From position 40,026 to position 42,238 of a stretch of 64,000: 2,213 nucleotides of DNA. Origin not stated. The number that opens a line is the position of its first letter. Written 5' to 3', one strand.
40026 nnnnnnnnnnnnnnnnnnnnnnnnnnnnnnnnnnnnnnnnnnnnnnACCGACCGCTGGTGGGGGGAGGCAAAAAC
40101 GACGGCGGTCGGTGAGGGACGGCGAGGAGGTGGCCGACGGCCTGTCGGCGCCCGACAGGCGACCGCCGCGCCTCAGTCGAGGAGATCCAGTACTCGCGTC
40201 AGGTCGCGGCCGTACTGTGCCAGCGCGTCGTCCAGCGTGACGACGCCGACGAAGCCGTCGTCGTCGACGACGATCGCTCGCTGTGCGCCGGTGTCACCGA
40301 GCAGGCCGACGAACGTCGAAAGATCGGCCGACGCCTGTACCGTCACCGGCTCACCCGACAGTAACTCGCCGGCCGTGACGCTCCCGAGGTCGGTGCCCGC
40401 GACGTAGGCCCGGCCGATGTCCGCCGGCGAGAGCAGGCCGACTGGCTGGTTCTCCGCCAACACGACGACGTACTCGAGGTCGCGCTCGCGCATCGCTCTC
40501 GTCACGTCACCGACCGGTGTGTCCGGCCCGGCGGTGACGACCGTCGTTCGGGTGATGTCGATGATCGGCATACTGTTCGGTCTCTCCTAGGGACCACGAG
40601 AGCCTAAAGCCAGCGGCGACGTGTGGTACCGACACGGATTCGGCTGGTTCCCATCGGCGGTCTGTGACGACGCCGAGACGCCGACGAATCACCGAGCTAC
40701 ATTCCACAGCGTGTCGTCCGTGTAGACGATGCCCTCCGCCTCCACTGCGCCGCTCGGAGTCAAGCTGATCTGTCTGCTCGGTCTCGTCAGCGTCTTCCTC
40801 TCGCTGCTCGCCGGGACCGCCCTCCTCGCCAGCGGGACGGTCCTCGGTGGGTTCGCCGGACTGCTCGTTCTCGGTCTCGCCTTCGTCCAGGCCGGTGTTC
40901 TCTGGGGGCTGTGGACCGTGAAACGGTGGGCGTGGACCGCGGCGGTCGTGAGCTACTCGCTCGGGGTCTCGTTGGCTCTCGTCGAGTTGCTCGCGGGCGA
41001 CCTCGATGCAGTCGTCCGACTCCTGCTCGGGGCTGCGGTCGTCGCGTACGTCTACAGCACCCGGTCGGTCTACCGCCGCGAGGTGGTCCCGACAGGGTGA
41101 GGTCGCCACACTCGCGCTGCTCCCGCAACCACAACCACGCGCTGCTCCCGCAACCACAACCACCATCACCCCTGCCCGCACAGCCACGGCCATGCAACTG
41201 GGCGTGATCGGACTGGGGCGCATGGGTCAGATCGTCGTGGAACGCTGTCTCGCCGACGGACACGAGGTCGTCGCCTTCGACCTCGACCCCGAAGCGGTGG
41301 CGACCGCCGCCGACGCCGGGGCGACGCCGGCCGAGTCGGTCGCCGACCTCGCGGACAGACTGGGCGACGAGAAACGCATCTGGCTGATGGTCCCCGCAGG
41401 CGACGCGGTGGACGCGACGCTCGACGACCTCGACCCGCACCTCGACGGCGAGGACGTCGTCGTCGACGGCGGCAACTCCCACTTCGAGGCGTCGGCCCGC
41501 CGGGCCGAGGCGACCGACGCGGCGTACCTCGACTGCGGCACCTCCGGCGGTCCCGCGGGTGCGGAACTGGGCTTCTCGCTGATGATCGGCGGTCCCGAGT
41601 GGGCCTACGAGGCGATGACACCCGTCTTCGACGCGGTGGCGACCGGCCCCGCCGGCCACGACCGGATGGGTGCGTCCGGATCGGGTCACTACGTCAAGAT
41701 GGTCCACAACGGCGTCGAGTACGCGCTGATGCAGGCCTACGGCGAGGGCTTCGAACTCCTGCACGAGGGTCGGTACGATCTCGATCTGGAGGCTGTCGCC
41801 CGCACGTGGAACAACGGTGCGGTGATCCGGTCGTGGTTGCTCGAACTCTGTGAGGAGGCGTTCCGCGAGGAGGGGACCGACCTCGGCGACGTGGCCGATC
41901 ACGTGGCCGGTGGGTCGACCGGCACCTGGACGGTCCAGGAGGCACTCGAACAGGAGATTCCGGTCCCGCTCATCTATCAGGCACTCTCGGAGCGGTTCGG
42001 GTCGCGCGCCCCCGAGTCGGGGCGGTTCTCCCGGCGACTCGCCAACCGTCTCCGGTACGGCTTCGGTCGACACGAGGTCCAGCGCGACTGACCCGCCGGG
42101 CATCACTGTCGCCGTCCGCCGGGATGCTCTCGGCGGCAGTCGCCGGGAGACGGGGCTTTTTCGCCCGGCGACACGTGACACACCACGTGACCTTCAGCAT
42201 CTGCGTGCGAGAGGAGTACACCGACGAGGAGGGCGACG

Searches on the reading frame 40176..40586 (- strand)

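Call 67: search_protein_families(library=pfam, proteins=[window:40176-40586:-], max_evalue=0.00001)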
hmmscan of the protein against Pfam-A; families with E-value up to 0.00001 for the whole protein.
window:40176-40586:- (137 aa): 1 family
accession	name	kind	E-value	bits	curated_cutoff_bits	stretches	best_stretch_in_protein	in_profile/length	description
PF00571.33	CBS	-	2.1e-17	63.6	24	2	10-60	3-54/57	CBS domain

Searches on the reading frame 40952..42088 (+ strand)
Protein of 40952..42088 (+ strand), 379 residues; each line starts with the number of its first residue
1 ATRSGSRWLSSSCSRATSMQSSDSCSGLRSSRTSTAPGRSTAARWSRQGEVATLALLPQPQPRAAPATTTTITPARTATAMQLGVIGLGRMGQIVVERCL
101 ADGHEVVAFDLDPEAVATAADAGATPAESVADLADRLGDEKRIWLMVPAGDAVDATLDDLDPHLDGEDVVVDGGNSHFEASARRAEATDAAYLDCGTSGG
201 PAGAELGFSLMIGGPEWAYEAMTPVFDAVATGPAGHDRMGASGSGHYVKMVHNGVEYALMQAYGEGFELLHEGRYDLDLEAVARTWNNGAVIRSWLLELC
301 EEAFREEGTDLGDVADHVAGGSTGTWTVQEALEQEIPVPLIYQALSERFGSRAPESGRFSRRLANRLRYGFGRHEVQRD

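Call 67: search_protein_families(library=pfam, proteins=[window:40952-42088:+], max_evalue=0.00001)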
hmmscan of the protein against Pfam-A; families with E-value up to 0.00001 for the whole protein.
window:40952-42088:+ (379 aa): 3 families
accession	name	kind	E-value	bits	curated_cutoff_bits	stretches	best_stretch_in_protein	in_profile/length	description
PF03446.21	NAD_binding_2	-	1e-35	123.6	21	1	83-231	2-154/161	NAD binding domain of 6-phosphogluconate dehydrogenase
PF00393.24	6PGD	-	1.1e-23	84.6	27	1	245-354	1-116/290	6-phosphogluconate dehydrogenase, C-terminal domain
PF03807.23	F420_oxidored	-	1.5e-06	29.1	21.6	1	83-172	2-90/94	NADP oxidoreductase coenzyme F420-dependent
